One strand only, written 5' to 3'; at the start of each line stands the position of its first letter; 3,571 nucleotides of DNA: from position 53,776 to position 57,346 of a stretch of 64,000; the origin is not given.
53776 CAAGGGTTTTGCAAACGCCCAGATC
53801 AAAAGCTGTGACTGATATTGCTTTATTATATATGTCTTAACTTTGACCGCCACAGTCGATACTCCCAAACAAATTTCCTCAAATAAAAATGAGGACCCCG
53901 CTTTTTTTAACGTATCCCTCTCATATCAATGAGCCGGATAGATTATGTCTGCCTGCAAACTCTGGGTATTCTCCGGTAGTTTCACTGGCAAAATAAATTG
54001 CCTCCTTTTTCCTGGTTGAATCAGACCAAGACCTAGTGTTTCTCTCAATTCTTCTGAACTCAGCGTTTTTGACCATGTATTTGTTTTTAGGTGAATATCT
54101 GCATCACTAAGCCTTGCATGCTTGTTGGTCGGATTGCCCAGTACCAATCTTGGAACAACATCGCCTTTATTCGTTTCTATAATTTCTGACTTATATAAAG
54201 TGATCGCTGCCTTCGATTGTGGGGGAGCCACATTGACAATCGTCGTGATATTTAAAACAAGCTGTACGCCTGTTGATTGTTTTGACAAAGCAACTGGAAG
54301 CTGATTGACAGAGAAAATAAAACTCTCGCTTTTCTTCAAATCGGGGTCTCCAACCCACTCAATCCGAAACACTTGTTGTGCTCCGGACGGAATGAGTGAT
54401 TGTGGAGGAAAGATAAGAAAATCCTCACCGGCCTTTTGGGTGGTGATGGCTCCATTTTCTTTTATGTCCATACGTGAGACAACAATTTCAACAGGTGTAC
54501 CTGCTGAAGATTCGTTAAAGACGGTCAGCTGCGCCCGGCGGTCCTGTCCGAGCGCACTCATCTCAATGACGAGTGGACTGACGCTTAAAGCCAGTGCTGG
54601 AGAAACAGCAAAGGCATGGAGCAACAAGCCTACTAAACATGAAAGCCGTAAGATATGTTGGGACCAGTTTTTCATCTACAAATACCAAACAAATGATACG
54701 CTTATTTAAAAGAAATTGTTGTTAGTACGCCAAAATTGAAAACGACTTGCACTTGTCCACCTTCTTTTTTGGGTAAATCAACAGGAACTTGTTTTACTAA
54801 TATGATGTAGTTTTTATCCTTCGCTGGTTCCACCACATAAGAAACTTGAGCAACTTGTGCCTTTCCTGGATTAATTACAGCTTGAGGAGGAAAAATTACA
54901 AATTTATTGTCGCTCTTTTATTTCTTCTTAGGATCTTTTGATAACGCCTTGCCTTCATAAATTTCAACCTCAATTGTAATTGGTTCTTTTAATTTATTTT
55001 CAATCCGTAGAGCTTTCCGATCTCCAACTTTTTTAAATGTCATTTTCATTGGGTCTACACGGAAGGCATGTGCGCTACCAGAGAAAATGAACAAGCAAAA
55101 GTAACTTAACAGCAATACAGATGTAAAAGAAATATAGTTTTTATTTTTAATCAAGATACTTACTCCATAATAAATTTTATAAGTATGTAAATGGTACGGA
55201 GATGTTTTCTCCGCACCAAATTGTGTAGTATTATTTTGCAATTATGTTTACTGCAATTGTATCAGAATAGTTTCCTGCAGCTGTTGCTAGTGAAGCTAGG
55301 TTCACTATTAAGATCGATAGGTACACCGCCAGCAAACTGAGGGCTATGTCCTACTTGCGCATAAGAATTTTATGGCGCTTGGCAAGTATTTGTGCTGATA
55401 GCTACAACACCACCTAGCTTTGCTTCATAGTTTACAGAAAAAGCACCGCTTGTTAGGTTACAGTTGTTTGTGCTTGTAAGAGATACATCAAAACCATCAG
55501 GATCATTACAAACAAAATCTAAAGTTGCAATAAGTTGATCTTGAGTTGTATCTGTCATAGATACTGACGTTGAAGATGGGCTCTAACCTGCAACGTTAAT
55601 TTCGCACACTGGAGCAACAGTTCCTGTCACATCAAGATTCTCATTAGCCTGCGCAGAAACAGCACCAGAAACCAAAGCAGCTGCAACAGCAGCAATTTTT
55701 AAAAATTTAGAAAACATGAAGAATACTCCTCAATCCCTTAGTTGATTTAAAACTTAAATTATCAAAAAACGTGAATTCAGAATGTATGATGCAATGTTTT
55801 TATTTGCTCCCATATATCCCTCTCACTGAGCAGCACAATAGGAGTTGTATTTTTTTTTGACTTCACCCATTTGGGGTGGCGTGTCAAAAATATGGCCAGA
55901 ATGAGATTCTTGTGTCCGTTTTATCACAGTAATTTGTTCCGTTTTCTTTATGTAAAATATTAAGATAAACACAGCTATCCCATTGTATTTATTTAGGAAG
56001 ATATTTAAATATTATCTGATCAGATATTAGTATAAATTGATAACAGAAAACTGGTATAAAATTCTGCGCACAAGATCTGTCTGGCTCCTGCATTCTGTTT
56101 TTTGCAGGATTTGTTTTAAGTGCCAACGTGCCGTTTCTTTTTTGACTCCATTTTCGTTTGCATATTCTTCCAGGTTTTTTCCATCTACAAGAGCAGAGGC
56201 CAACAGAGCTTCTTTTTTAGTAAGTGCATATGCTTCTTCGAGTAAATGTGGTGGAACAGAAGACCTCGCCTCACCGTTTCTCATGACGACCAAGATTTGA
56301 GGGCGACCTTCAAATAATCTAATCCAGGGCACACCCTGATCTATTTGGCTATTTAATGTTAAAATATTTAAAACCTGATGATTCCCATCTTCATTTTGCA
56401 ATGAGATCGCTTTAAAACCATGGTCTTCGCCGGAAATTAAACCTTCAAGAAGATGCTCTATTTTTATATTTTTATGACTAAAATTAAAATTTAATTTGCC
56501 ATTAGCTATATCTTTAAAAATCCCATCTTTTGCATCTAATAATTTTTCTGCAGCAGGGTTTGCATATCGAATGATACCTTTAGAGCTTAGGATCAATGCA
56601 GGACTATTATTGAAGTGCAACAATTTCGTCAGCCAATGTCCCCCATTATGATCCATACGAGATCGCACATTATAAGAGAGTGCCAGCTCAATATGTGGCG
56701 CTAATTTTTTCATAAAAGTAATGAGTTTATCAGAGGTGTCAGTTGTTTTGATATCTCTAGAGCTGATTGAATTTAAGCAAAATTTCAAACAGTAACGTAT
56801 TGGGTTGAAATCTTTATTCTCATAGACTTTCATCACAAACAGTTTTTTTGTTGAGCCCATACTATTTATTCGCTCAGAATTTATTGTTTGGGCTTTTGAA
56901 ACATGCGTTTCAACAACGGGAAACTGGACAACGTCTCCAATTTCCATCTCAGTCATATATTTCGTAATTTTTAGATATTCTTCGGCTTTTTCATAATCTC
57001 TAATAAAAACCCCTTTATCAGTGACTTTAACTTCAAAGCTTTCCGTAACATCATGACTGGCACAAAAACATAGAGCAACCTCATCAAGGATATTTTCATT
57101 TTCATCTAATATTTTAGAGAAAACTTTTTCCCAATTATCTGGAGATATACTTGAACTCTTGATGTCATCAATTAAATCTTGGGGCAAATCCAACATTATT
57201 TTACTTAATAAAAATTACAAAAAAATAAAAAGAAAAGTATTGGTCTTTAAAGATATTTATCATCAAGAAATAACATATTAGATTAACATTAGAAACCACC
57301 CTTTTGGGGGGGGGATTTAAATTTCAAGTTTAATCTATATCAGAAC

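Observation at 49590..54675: Csu/sigma-type (SCPU) chaperone-usher pilus locus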

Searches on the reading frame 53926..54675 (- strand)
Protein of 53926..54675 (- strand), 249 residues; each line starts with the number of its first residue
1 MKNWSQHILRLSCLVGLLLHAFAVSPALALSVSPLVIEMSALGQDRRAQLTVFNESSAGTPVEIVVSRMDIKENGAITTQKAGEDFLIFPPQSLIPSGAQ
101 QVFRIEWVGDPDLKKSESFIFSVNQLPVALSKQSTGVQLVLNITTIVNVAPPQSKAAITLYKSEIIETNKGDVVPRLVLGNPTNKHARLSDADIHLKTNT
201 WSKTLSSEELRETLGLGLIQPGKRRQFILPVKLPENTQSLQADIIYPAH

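Call 3: search_protein_families(library=pfam, proteins=[window:53926-54675:-], max_evalue=1)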
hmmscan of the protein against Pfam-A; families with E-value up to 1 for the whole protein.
window:53926-54675:- (249 aa): 1 family
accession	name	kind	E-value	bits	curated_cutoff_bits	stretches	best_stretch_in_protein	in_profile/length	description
PF00345.26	PapD_N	-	9.9e-06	26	23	1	44-144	14-115/126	Pili and flagellar-assembly chaperone, PapD N-terminal domain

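Call 7: find_encoding_contigs(protein=window:53926-54675:-, flank=10000, max_places=6)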
Protein window:53926-54675:- (249 aa): no gene with exactly this product is on record in the collection.

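Call 8: search_protein_families(library=ncbifam, proteins=[window:53926-54675:-], max_evalue=1)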
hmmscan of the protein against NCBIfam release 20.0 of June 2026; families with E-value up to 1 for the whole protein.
window:53926-54675:- (249 aa): 0 families

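Call 18: list_cluster_members(proteins=[P0001, window:53926-54675:-, window:50168-51079:-, window:49590-50150:+, window:56027-57196:-, window:57857-59689:+, P0002, P0003])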
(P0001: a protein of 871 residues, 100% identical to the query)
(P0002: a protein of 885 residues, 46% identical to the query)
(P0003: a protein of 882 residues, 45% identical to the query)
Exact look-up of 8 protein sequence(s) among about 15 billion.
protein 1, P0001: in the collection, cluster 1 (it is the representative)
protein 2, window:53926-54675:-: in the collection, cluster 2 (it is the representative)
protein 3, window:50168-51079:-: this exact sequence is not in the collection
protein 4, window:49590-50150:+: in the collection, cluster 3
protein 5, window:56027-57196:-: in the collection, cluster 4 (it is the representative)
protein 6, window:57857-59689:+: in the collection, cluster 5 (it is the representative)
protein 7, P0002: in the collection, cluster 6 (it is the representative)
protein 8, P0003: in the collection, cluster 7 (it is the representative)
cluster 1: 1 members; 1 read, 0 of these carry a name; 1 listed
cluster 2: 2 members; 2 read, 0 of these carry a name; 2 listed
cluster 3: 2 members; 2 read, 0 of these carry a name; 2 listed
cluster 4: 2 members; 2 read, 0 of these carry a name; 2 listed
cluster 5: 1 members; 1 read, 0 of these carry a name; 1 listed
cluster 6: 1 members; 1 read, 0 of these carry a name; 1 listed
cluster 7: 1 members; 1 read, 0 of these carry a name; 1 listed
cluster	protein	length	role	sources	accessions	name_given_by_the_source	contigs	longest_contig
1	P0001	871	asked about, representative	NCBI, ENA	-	-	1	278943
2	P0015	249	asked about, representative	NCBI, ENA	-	-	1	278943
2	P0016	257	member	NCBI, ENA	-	-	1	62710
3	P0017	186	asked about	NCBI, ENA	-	-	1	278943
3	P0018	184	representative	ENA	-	-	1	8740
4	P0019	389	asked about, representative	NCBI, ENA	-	-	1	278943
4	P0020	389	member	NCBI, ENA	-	-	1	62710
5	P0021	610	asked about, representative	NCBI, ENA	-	-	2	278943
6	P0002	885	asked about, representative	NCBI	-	-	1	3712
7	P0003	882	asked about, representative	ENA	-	-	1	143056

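Call 29: search_solved_structures(query=A3, max_evalue=1)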
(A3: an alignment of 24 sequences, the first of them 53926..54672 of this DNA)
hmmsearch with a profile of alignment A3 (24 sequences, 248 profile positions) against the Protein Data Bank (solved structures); distinct sequences matched with E-value up to 1: 3.
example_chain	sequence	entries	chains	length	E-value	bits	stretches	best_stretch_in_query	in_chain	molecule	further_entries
5d6h_A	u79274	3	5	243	0.00028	23.5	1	45-134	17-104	CsuC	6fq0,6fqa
6fjy_A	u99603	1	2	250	0.0003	23.4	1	45-134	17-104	CsuC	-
5dfk_A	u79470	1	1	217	0.097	15.2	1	50-163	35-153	Probable fimbrial chaperone EcpB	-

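Call 74: search_solved_structures(query=A3, max_evalue=1, show_alignments=3)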
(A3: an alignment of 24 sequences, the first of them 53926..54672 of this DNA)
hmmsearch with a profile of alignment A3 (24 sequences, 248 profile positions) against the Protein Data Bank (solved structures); distinct sequences matched with E-value up to 1: 3.
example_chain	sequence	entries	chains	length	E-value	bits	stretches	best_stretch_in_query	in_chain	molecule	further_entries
5d6h_A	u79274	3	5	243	0.00028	23.5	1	45-134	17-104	CsuC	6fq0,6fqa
6fjy_A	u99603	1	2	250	0.0003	23.4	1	45-134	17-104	CsuC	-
5dfk_A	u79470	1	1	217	0.097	15.2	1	50-163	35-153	Probable fimbrial chaperone EcpB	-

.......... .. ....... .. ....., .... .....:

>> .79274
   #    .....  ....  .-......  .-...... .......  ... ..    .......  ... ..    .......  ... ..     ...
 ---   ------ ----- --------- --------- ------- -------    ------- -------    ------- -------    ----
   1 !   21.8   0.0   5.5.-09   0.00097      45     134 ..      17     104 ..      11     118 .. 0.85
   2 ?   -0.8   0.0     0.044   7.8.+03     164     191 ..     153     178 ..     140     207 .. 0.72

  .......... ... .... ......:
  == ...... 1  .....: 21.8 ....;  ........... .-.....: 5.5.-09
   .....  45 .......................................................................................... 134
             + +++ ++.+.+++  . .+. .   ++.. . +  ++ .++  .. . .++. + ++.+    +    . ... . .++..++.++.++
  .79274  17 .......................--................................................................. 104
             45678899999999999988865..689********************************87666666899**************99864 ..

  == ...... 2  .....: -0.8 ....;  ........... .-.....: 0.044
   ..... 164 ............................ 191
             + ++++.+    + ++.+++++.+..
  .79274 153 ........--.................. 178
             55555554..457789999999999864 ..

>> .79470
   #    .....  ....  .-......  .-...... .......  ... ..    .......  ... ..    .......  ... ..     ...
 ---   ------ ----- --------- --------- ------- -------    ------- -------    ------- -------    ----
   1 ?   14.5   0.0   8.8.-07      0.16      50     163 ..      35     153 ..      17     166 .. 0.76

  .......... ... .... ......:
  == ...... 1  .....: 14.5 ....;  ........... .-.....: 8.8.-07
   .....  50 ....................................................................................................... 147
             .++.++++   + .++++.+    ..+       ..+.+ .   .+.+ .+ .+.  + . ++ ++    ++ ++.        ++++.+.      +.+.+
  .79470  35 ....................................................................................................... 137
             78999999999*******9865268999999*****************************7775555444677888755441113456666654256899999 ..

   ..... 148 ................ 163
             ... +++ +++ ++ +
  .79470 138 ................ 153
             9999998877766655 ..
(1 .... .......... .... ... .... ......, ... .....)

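Call 83: find_related_loci(query=window:53926-54672:-, collection=metagenome_contigs, flank=10000)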
Query window:53926-54672:- (248 aa) in metagenome_contigs; peptide patterns used: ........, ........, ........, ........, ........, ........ (x = any residue, [..] = any of these).
154 stretches matched a pattern, but none encodes a relative of the query by tblastn (E <= 1e-3).

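Call 89: search_protein_families(library=pfam, alignment_id=A3, max_evalue=0.01)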
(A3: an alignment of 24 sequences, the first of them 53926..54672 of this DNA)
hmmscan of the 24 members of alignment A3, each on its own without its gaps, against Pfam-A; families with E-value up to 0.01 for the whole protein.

A. member 1, window:53926-54672:- (248 aa): 1 family
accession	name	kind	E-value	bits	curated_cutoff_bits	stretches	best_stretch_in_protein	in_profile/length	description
PF00345.26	PapD_N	-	9.9e-06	26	23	1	43-143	14-115/126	Pili and flagellar-assembly chaperone, PapD N-terminal domain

B. families by the number of members that match (of 24 scanned): 6 families
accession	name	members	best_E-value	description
PF00345.26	PapD_N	24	5.5e-11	Pili and flagellar-assembly chaperone, PapD N-terminal domain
PF22060.2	Cep192_D1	4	0.0015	Cep192 domain 1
PF15780.11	ASH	3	0.00043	Abnormal spindle-like microcephaly-assoc'd, ASPM-SPD-2-Hydin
PF01477.28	PLAT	1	0.0031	PLAT/LH2 domain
PF22076.2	Cep192_D6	1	0.006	Cep192 domain 6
PF22544.2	HYDIN_VesB_CFA65-like_Ig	1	0.0069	HYDIN/CFA65/VesB-like, Ig-like domain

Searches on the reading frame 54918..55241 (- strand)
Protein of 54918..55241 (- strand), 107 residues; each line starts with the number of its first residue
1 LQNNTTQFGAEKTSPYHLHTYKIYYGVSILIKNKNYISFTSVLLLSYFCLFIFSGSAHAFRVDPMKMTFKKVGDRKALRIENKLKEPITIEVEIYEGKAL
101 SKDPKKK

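Call 3: search_protein_families(library=pfam, proteins=[window:54918-55241:-], max_evalue=1)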
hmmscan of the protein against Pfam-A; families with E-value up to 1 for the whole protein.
window:54918-55241:- (107 aa): 0 families

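Call 81: list_cluster_members(proteins=[window:54918-55241:-, window:54921-55154:-, P0141, window:55583-55717:-, window:54702-54836:-, window:50171-51055:-, window:50171-51052:-, window:55231-55335:-])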
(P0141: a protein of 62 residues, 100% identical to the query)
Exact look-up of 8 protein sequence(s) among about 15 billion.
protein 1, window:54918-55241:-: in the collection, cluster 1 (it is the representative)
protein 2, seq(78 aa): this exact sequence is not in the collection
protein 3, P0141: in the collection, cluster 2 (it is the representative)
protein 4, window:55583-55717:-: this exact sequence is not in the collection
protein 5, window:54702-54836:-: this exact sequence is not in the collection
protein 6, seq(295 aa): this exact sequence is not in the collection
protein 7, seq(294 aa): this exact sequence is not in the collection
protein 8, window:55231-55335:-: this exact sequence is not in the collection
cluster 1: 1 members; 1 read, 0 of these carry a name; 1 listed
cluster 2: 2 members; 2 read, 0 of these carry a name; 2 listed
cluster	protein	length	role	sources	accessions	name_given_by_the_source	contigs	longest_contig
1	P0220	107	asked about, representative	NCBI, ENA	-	-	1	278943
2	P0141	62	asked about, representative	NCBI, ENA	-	-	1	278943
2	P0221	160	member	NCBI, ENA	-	-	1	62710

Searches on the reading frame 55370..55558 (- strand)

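Call 3: search_protein_families(library=pfam, proteins=[window:55370-55558:-], max_evalue=1)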
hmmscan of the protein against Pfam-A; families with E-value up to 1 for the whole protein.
window:55370-55558:- (62 aa): 1 family
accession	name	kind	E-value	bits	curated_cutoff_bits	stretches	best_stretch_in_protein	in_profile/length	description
PF21060.3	Reovirus_L2_6th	-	0.08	13.7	27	1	12-43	65-96/98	Reovirus core-spike protein lambda-2 (L2), 6th domain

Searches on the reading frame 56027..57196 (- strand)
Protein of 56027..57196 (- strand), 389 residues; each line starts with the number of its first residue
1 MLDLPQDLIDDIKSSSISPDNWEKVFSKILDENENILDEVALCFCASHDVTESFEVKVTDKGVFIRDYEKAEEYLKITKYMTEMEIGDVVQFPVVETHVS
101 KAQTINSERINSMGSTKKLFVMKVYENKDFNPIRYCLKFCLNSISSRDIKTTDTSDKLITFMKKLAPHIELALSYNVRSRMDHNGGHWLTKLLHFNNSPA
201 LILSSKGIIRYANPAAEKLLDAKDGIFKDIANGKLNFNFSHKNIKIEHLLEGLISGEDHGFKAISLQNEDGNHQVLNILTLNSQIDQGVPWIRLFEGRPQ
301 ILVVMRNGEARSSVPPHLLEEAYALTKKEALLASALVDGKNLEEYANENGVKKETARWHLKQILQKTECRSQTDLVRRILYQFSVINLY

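Call 3: search_protein_families(library=pfam, proteins=[window:56027-57196:-], max_evalue=1)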
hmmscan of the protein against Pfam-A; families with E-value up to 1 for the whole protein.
window:56027-57196:- (389 aa): 5 families
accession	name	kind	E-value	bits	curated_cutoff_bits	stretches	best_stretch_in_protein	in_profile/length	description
PF00196.25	GerE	-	8.5e-05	22.5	23.5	1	325-377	3-55/57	Bacterial regulatory proteins, luxR family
PF13188.13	PAS_8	-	0.021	15.2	21.8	1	195-227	7-43/65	PAS domain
PF13426.13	PAS_9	-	0.071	13.8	27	1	201-262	5-61/103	PAS domain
PF00989.32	PAS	-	0.096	13.1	22.6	1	195-220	9-34/113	PAS fold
PF22798.2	DUF5817_CT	-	0.21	11.9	29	1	341-365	17-41/54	DUF5817, C-terminal domain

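Call 8: search_protein_families(library=ncbifam, proteins=[window:56027-57196:-], max_evalue=1)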
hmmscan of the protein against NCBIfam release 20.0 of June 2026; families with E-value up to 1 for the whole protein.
window:56027-57196:- (389 aa): 7 families
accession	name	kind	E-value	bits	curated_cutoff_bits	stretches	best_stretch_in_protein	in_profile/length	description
NF008293.1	PRK11073.1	equivalog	0.0076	15.5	240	1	199-267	19-84/349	nitrogen regulation protein NR(II)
NF052445.1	RespRegMctR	equivalog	0.017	14.5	300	1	320-380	140-200/205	two-component system response regulator MctR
NF010444.1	PRK13870.1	equivalog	0.018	14.5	250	1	320-376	169-225/234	autoinducer-binding transcriptional regulator TraR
NF041232.1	BagY_FevT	exception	0.021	13.7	700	1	296-381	269-353/367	LuxR family transcriptional regulator BagY/FevT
NF007685.0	PRK10360.1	equivalog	0.06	13.2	258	1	324-380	137-193/196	response regulator transcription factor UhpA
NF052366.1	photon_PedR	equivalog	0.11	12.7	120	1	329-380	7-58/74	photosynthetic electron transport-dependent transcriptional regulator PedR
NF005248.0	PRK06759.1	equivalog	0.19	11.5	133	1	327-367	110-150/156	RNA polymerase factor sigma-70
